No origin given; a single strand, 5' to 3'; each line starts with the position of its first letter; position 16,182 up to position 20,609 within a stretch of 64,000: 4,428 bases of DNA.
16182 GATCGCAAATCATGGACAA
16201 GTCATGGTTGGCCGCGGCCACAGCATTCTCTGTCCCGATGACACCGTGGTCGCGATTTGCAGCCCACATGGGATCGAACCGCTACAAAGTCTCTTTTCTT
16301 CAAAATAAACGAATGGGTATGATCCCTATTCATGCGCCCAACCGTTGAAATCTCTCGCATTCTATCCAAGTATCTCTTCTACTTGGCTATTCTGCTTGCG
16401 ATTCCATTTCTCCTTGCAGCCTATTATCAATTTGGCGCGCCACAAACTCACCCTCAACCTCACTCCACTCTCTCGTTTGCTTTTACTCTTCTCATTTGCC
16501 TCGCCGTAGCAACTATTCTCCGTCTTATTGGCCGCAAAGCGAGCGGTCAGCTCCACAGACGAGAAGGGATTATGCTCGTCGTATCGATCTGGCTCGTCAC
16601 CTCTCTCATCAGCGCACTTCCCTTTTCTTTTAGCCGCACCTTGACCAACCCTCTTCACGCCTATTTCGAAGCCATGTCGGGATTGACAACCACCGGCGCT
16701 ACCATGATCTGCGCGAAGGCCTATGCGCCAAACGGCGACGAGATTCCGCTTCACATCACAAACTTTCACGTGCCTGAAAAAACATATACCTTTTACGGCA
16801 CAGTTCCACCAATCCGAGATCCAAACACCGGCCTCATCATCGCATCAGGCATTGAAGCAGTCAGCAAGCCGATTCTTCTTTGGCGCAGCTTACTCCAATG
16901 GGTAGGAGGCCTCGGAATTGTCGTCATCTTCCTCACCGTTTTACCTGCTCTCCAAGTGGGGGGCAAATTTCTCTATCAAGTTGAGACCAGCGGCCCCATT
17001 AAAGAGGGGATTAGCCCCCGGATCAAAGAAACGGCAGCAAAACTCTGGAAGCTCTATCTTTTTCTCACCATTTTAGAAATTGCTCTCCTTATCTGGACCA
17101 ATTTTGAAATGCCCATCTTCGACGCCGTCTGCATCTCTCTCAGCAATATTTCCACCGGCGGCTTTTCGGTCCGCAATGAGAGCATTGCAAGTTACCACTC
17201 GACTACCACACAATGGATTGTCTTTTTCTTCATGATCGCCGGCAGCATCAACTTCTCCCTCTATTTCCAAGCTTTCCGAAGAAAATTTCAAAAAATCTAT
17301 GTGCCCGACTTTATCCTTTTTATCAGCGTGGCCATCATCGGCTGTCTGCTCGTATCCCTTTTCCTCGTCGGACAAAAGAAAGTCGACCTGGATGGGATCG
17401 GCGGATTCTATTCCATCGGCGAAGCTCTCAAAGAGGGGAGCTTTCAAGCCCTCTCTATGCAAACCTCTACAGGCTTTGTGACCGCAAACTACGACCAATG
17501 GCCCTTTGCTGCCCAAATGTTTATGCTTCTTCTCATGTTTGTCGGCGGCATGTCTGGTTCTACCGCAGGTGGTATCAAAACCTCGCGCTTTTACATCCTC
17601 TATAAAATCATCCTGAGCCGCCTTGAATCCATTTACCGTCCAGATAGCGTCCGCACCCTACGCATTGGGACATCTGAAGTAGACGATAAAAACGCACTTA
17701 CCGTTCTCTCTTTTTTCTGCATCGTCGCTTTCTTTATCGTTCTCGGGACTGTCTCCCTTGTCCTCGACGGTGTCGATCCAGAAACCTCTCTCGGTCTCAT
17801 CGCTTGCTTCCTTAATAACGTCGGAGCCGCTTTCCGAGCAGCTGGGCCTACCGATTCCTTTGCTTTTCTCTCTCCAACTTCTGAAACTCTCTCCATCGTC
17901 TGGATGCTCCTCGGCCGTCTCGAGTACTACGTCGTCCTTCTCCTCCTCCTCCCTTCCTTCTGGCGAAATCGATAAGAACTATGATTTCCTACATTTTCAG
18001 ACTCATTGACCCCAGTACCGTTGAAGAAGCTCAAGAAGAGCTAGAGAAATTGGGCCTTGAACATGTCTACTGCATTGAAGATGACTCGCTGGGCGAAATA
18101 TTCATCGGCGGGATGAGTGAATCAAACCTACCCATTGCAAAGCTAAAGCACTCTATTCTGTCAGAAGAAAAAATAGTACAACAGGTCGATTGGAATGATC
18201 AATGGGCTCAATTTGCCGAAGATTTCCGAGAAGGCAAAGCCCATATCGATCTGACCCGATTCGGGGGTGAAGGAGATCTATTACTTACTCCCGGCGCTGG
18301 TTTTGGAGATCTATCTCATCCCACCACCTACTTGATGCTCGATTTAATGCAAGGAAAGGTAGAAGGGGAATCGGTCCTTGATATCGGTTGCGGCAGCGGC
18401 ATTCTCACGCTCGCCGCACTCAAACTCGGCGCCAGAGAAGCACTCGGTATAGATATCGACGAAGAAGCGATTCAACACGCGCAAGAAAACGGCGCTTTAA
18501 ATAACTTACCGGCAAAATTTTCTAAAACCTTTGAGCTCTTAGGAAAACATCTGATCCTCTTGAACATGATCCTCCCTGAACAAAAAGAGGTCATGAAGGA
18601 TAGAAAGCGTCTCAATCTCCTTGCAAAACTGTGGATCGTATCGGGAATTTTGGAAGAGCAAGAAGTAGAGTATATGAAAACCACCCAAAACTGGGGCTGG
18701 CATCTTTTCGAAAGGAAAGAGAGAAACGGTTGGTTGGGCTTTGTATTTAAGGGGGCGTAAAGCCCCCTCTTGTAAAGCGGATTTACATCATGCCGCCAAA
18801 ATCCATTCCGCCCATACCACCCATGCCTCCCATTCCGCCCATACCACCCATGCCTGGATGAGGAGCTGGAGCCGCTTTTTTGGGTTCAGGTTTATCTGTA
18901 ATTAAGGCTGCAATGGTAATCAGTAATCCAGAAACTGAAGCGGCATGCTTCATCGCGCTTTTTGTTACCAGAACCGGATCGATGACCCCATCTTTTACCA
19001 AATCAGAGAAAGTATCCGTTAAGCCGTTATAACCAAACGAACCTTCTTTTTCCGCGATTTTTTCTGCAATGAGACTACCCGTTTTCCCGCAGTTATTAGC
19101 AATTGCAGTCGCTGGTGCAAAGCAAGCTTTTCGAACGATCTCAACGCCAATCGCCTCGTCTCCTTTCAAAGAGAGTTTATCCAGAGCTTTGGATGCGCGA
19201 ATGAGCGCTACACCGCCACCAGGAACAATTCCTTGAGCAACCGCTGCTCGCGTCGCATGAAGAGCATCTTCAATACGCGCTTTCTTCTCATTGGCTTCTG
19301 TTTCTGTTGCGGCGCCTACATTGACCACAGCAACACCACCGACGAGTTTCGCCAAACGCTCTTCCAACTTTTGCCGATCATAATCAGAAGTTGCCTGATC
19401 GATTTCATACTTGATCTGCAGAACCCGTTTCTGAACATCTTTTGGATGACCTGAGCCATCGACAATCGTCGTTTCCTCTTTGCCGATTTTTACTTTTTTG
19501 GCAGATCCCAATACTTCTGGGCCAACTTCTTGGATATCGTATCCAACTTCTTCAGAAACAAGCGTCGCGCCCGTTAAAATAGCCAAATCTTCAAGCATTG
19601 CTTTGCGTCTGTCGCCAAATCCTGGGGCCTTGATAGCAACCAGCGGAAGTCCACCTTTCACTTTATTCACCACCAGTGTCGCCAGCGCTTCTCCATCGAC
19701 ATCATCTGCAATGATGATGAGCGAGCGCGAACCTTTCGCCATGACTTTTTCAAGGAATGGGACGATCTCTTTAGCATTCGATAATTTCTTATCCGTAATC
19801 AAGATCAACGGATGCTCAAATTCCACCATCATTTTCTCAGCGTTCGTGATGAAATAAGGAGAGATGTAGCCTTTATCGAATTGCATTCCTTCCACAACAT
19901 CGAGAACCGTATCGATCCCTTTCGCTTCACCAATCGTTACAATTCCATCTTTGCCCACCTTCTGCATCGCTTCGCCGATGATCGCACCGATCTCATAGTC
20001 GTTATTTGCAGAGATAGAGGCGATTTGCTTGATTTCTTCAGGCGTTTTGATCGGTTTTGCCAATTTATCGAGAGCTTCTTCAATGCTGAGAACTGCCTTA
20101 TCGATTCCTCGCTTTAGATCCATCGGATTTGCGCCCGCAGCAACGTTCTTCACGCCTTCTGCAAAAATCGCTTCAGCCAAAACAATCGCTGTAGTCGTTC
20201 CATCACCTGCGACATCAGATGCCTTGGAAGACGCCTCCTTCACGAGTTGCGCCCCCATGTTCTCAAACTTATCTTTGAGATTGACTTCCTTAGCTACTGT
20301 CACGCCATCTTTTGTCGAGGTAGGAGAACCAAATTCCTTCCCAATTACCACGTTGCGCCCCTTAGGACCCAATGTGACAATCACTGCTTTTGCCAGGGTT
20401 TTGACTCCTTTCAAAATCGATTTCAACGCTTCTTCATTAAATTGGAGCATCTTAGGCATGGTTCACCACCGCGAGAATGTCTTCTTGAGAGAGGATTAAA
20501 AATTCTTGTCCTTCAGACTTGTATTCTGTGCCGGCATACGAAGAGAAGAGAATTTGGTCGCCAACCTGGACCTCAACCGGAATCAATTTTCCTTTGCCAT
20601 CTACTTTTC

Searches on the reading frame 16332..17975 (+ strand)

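Call 16: search_protein_families(library=pfam, proteins=[window:16332-17975:+], max_evalue=0.00001)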
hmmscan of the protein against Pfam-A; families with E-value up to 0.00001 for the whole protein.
window:16332-17975:+ (547 aa): 1 family
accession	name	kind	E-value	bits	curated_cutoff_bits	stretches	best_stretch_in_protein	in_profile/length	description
PF02386.22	TrkH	-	1.7e-58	198.8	27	1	165-539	76-490/502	Cation transport protein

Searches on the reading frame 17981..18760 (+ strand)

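Call 68: search_protein_families(library=pfam, proteins=[window:17981-18760:+], max_evalue=0.01)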
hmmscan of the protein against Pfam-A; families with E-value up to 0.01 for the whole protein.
window:17981-18760:+ (259 aa): 13 families
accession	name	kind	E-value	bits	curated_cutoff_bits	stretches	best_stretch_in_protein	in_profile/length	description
PF06325.19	PrmA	-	2.7e-32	112.9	22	1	49-257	79-294/296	Ribosomal protein L11 methyltransferase (PrmA)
PF13847.12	Methyltransf_31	-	2.4e-09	37.5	27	1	128-176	3-53/145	Methyltransferase domain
PF13649.12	Methyltransf_25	-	4.1e-09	37.4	27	1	132-180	1-50/97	Methyltransferase domain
PF05175.20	MTS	-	2.8e-08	34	23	1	115-180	19-85/170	Methyltransferase small domain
PF08241.18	Methyltransf_11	-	5.1e-06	27.5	21.2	1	133-176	1-43/95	Methyltransferase domain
PF08242.18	Methyltransf_12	-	6.7e-06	27.2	30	1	133-181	1-51/98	Methyltransferase domain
PF13489.12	Methyltransf_23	-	1.3e-05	25.4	27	1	127-175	21-61/164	Methyltransferase domain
PF03602.21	Cons_hypoth95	-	3.5e-05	24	24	1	121-178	34-91/182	Conserved hypothetical protein 95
PF01555.25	N6_N4_Mtase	-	0.00039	20.9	26.7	1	128-169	181-221/221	DNA methylase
PF01135.25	PCMT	-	0.00084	19.6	20.3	1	118-170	64-117/210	Protein-L-isoaspartate(D-aspartate) O-methyltransferase (PCMT)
PF02353.26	CMAS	-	0.0057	16.4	27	0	128-170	62-104/273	Mycolic acid cyclopropane synthetase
PF02475.24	TRM5-TYW2_MTfase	-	0.0081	16.6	28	0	127-177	35-86/164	TRM5/TYW2 methyltransferase domain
PF12847.13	Methyltransf_18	-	0.0085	16.6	27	0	128-178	14-65/151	Methyltransferase domain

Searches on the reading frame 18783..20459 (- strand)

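Call 16: search_protein_families(library=pfam, proteins=[window:18783-20459:-], max_evalue=0.00001)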
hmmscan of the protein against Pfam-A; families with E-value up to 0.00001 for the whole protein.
window:18783-20459:- (558 aa): 1 family
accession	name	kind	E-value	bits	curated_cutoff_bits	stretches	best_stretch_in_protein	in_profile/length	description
PF00118.29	Cpn60_TCP1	-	1.7e-66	225.4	34.3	1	22-523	1-489/490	TCP-1/cpn60 chaperonin family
